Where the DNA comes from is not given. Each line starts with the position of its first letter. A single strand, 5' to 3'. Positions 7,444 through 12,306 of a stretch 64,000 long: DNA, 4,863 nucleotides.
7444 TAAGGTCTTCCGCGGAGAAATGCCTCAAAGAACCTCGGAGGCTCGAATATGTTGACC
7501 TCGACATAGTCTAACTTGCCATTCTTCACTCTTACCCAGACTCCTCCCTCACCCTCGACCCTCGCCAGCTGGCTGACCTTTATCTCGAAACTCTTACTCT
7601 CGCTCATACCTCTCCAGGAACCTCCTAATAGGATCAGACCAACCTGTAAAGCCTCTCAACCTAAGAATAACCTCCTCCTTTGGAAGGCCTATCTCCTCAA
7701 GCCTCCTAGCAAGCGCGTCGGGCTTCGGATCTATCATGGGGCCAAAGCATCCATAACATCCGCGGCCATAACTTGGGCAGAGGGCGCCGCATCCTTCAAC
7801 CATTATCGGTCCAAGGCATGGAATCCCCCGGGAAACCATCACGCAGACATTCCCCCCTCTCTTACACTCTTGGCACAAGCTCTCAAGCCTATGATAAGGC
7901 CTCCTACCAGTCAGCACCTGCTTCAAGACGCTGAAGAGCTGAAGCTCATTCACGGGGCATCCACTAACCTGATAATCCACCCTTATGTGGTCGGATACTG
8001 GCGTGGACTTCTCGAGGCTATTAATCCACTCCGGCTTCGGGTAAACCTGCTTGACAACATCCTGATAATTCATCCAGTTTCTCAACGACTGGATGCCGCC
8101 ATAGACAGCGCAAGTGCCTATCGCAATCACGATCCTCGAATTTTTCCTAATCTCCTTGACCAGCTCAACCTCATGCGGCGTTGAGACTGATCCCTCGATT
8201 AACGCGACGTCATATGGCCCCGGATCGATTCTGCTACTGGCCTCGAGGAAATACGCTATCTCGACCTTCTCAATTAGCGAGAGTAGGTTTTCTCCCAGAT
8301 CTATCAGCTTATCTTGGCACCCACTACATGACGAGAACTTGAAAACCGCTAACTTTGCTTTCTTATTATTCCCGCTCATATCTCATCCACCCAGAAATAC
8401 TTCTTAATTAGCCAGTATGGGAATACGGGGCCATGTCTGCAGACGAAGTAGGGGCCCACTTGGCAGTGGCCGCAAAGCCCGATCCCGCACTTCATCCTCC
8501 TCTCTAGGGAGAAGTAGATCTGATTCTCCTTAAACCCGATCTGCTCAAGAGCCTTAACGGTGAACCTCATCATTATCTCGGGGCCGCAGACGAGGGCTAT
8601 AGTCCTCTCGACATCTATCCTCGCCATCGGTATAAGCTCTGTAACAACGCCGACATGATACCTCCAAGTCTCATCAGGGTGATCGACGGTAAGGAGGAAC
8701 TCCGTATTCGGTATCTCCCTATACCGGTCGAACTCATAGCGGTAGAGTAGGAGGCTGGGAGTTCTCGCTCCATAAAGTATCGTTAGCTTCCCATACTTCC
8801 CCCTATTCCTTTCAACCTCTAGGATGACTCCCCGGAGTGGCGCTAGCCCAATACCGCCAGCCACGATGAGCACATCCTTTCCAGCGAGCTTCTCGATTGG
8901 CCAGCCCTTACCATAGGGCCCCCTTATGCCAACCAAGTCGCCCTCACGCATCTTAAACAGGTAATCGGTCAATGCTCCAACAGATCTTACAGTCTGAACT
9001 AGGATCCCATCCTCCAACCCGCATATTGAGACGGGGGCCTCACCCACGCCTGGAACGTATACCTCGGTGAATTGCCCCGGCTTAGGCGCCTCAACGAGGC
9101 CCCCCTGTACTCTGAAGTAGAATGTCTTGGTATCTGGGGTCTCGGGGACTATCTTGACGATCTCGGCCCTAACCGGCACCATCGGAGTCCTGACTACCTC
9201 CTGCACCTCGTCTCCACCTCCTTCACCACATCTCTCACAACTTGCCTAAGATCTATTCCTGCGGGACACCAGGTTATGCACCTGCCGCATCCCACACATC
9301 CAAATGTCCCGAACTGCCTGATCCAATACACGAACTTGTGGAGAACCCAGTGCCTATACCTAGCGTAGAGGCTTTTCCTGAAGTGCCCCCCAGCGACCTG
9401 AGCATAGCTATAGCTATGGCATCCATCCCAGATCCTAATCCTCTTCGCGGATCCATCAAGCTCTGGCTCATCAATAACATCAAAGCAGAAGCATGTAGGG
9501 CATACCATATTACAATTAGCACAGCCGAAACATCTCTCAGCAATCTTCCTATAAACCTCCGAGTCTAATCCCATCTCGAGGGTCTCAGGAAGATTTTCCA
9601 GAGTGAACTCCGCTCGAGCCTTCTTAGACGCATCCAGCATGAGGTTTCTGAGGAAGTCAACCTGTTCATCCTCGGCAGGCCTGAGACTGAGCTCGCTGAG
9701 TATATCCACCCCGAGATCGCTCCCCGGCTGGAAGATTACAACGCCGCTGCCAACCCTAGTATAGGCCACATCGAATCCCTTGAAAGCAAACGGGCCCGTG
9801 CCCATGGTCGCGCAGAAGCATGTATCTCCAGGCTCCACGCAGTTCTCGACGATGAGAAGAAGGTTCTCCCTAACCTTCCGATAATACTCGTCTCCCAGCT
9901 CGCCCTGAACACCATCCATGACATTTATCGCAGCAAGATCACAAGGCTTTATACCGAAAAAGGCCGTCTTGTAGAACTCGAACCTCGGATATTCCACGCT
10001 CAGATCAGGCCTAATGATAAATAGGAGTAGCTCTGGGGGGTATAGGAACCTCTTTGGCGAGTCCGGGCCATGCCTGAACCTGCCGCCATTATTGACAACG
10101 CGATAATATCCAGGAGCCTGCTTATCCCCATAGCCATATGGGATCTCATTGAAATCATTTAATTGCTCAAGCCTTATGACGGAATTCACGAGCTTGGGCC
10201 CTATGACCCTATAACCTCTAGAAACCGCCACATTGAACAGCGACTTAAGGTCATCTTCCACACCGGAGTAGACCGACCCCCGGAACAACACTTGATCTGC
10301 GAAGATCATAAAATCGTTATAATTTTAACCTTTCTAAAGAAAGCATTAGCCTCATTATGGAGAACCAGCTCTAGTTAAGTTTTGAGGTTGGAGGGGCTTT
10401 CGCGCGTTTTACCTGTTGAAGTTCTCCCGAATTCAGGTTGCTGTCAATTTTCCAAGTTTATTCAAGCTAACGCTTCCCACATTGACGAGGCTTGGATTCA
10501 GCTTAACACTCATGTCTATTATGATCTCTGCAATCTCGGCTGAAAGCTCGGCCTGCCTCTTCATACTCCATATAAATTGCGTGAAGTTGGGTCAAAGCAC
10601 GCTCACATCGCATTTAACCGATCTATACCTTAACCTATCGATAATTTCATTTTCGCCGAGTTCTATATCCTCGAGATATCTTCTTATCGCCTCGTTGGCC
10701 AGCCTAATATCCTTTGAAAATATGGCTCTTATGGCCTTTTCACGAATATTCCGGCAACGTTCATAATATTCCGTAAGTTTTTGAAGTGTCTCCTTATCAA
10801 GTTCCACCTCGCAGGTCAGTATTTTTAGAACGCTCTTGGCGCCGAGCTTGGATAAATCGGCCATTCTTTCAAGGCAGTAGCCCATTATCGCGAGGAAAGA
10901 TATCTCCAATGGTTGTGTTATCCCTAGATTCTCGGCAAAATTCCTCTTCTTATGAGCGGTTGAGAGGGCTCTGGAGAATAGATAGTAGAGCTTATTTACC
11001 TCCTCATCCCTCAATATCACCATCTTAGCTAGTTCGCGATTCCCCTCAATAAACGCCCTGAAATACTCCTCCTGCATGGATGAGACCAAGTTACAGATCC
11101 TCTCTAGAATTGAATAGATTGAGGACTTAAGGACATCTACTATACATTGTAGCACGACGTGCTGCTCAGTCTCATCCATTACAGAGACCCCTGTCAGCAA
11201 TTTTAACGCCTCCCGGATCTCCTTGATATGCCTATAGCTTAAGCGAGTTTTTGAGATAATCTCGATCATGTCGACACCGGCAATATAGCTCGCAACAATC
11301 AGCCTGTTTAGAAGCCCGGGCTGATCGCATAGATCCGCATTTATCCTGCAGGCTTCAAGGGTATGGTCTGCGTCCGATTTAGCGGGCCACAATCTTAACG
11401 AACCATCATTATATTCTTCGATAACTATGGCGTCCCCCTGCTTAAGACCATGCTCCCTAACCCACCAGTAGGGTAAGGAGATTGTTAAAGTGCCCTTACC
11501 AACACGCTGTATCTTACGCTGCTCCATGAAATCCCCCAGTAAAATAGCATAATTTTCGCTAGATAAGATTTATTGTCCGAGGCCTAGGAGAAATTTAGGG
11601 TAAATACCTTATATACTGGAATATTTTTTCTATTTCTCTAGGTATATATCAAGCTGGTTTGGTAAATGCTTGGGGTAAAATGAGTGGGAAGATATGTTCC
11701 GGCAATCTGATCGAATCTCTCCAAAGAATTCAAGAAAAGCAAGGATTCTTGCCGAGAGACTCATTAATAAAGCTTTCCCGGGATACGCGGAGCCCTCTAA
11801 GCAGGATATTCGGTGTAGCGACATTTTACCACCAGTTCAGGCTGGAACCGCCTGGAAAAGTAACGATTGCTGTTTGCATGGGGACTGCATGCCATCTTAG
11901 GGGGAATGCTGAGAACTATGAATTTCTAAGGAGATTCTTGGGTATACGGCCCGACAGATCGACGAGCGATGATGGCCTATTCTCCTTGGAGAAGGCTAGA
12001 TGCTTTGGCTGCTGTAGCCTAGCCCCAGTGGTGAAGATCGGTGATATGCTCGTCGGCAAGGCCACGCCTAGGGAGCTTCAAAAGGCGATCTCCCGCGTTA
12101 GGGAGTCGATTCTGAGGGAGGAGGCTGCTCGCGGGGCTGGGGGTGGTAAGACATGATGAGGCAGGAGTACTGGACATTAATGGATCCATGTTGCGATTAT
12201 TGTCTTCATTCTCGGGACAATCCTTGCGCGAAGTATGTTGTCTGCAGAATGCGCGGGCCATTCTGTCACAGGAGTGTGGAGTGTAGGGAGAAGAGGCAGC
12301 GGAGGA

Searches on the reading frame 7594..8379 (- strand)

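Call 3: search_protein_families(library=pfam, proteins=[window:7594-8379:-], max_evalue=0.01)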
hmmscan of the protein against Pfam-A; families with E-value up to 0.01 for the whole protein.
window:7594-8379:- (261 aa): 1 family
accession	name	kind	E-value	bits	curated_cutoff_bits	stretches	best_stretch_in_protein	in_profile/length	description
PF01058.29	Oxidored_q6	-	2.2e-27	95.8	27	1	18-154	1-127/128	NADH ubiquinone oxidoreductase, 20 Kd subunit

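Call 4: search_protein_families(library=ncbifam, proteins=[window:7594-8379:-], max_evalue=0.01)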
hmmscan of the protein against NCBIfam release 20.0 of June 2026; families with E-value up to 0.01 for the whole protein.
window:7594-8379:- (261 aa): 7 families
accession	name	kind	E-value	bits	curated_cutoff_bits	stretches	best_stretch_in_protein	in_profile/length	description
NF040836.1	sulfhyd_HydD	equivalog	5e-57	193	500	1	5-256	3-256/261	NADPH-dependent hydrogenase/sulfhydrogenase 1 subunit delta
NF040831.1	sulfhyd_ShyD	equivalog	9.6e-53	179.2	460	1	9-247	2-240/240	NAD(P)-dependent hydrogenase/sulfhydrogenase 2 subunit delta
NF045875.1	F420_non_VhuG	exception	3.6e-34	118.3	450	2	6-175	3-183/286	F420-non-reducing hydrogenase subunit VhuG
TIGR03294.1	FrhG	equivalog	4e-18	66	245.5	1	8-179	2-162/228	coenzyme F420 hydrogenase subunit gamma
NF045520.1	H2_NiFeSe_small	exception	0.00023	20.6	470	1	71-110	134-173/314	NiFeSe hydrogenase small subunit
NF011390.0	PRK14815.1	equivalog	0.0027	17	281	0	38-108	56-126/183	NADH dehydrogenase subunit B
TIGR00391.1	hydA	subfamily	0.0088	15.2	179.5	1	32-102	104-171/365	hydrogenase small subunit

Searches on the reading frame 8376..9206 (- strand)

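Call 70: search_protein_families(library=pfam, proteins=[window:8376-9206:-], max_evalue=0.00001)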
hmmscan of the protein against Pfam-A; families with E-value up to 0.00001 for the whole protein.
window:8376-9206:- (276 aa): 2 families
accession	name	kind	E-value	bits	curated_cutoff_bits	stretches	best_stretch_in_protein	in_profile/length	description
PF00175.26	NAD_binding_1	-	5.2e-16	59.7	22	1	115-217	2-108/109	Oxidoreductase NAD-binding domain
PF10418.14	DHODB_Fe-S_bind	-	1.7e-10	40.9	23.9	1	235-267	1-40/41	Iron-sulfur cluster binding domain of dihydroorotate dehydrogenase B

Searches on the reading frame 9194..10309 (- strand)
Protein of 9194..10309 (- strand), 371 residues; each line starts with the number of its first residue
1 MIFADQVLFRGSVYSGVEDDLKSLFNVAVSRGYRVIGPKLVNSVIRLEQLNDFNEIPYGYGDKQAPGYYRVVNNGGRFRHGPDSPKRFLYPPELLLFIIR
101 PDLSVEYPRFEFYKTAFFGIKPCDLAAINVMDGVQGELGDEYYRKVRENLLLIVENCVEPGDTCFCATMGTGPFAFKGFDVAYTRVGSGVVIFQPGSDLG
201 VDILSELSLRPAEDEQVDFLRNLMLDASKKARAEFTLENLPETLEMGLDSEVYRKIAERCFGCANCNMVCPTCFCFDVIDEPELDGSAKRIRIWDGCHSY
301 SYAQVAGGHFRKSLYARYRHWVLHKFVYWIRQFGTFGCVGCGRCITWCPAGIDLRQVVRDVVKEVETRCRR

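Call 70: search_protein_families(library=pfam, proteins=[window:9194-10309:-], max_evalue=0.00001)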
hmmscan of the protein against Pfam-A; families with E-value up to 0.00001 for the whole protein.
window:9194-10309:- (371 aa): 8 families
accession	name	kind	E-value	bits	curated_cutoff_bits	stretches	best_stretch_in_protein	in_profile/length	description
PF17179.9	Fer4_22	-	8.3e-33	113.6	27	1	259-352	1-95/95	4Fe-4S dicluster domain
PF12838.12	Fer4_7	-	2.9e-08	34.5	27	0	334-352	34-52/52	4Fe-4S dicluster domain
PF13484.11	Fer4_16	-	1.2e-06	29.6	30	0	250-271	43-64/66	4Fe-4S double cluster binding domain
PF13746.11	Fer4_18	-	2.7e-06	28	27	0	330-356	53-79/114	4Fe-4S dicluster domain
PF13187.11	Fer4_9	-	5.7e-06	26.7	27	0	338-361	2-25/52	4Fe-4S dicluster domain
PF13534.11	Fer4_17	-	6e-06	27.2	22.2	0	251-272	40-58/61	4Fe-4S dicluster domain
PF13183.11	Fer4_8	-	6.8e-06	27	27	0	257-352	2-68/68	4Fe-4S dicluster domain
PF13237.11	Fer4_10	-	6.9e-06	26.3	25.5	0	337-369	8-42/53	4Fe-4S dicluster domain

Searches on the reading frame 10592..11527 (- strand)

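Call 70: search_protein_families(library=pfam, proteins=[window:10592-11527:-], max_evalue=0.00001)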
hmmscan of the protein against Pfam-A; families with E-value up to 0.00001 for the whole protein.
window:10592-11527:- (311 aa): 1 family
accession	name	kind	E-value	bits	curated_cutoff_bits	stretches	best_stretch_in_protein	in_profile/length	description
PF01895.24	PhoU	-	6.4e-15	55.7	23.5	1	141-229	1-85/89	PhoU domain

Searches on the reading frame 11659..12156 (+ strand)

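Call 3: search_protein_families(library=pfam, proteins=[window:11659-12156:+], max_evalue=0.01)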
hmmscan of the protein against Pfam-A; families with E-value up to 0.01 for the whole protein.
window:11659-12156:+ (165 aa): 1 family
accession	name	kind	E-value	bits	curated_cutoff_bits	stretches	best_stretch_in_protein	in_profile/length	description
PF01257.25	2Fe-2S_thioredx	-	2.6e-37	128.3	24.8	1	15-147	13-144/145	Thioredoxin-like [2Fe-2S] ferredoxin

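Call 4: search_protein_families(library=ncbifam, proteins=[window:11659-12156:+], max_evalue=0.01)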
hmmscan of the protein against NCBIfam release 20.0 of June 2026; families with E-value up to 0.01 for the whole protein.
window:11659-12156:+ (165 aa): 9 families
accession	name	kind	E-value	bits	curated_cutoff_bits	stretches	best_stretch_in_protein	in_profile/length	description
NF005747.0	PRK07571.1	equivalog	1.3e-34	119.3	224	1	16-148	38-169/173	bidirectional hydrogenase complex protein HoxE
NF005722.0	PRK07539.1-2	equivalog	1e-28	100.4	141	1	16-146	26-155/157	NADH-quinone oxidoreductase subunit NuoE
TIGR01958.1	nuoE_fam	subfamily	7.2e-28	97.6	142.4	1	17-146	18-146/148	NADH-quinone oxidoreductase subunit NuoE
NF004638.0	PRK05988.1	equivalog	3.4e-25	88.7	198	1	13-148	24-158/159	formate dehydrogenase subunit gamma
NF005724.0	PRK07539.1-4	equivalog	1.2e-21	77.6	280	1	17-147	42-172/240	NADH-quinone oxidoreductase subunit NuoE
NF005725.0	PRK07539.1-5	equivalog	4.1e-21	75.4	220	1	17-148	41-172/174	NADH-quinone oxidoreductase subunit NuoE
NF005721.0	PRK07539.1-1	equivalog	6.2e-18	65.1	308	1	50-160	81-189/292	NADH-quinone oxidoreductase subunit NuoE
NF009040.0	PRK12373.1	equivalog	1e-17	65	514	1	17-146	39-168/400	NADH-quinone oxidoreductase subunit E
NF005723.0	PRK07539.1-3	equivalog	1.2e-17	64.2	226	1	18-127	27-135/158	NADH-quinone oxidoreductase subunit NuoE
